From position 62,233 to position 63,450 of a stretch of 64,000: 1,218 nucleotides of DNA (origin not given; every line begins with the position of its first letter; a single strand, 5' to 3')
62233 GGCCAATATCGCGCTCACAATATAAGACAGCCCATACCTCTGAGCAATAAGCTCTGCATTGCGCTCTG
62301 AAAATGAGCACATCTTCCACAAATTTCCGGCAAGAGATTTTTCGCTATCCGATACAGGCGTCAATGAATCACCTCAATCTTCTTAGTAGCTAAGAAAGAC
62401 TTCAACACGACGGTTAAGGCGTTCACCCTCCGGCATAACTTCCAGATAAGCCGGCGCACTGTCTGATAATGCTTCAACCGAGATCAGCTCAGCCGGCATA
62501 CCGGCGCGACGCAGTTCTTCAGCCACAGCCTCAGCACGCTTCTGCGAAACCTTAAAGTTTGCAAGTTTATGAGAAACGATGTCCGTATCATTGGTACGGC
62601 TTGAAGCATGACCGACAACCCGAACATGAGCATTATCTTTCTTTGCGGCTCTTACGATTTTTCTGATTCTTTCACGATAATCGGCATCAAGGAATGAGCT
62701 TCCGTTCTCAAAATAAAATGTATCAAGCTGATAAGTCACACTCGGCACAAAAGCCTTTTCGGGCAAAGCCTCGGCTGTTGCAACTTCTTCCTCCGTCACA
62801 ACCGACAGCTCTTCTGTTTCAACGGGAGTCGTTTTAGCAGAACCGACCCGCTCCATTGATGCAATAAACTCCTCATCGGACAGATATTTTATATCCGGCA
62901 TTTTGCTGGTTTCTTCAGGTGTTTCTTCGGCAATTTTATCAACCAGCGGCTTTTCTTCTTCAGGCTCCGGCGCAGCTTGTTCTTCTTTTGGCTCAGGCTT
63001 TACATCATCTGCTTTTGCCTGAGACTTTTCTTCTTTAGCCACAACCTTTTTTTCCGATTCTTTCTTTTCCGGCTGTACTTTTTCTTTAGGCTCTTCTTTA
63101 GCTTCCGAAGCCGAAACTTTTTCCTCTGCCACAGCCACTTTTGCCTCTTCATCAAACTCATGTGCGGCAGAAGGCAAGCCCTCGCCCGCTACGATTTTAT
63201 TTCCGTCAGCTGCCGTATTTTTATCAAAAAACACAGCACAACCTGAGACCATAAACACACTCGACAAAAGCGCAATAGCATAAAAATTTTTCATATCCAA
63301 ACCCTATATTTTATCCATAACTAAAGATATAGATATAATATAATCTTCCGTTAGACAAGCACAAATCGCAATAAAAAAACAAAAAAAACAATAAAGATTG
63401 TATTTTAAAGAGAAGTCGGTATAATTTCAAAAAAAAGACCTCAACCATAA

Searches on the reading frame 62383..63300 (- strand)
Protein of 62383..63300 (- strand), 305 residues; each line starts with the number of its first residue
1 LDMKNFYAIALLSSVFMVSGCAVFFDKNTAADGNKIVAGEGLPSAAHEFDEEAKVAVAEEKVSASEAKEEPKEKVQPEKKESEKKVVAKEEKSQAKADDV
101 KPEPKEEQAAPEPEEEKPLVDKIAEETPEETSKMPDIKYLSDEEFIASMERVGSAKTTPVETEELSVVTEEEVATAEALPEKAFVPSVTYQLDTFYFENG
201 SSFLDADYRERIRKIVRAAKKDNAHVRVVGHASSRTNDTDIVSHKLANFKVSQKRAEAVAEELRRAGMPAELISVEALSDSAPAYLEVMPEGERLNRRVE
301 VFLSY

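Call 46: search_protein_families(library=pfam, proteins=[window:62383-63300:-], max_evalue=0.001)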
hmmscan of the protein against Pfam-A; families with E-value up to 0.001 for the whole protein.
window:62383-63300:- (305 aa): 1 family
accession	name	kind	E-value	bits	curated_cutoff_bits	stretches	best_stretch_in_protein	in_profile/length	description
PF00691.25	OmpA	-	4.8e-13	49.7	27.2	1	196-297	1-98/98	OmpA family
